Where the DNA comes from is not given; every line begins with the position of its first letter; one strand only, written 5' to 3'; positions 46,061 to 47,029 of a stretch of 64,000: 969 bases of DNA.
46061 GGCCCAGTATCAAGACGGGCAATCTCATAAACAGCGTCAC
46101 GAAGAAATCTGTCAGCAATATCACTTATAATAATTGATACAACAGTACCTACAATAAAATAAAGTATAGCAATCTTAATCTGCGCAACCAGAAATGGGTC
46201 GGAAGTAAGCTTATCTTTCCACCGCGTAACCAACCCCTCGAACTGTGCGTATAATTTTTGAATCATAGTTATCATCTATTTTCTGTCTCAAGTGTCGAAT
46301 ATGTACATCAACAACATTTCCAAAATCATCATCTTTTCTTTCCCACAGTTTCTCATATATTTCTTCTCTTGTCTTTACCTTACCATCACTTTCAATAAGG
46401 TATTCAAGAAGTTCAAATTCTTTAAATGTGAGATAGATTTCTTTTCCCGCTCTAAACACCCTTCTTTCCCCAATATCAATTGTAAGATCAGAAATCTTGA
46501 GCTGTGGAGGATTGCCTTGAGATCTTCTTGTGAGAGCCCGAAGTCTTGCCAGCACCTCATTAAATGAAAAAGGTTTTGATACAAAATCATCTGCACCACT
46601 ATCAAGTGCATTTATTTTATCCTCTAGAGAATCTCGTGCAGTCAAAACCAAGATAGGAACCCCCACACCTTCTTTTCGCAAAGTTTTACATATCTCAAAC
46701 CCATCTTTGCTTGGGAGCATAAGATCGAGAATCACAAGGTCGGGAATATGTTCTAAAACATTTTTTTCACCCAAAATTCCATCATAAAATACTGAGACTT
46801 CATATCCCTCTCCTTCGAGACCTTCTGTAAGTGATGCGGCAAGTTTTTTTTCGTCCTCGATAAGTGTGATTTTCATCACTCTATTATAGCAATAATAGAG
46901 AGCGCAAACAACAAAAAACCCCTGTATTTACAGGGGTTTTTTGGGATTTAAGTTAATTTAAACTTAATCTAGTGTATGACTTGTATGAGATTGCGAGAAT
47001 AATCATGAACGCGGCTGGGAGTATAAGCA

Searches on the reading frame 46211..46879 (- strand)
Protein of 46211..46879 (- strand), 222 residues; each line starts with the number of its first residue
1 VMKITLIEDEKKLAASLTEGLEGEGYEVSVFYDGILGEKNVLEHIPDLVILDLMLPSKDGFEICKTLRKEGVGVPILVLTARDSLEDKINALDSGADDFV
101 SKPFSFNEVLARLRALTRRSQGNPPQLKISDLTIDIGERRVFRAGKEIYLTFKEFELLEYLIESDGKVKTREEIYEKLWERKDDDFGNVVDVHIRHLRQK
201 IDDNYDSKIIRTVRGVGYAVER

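Call 47: search_protein_families(library=pfam, proteins=[window:46211-46879:-], max_evalue=0.00001)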
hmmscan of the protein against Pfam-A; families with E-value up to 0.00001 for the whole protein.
window:46211-46879:- (222 aa): 2 families
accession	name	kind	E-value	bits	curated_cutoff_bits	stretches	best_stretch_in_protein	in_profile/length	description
PF00072.30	Response_reg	-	3.8e-26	91.9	30.2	1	4-113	1-110/111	Response regulator receiver domain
PF00486.34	Trans_reg_C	-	9e-26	90.2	26.2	1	145-219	1-76/77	Transcriptional regulatory protein, C terminal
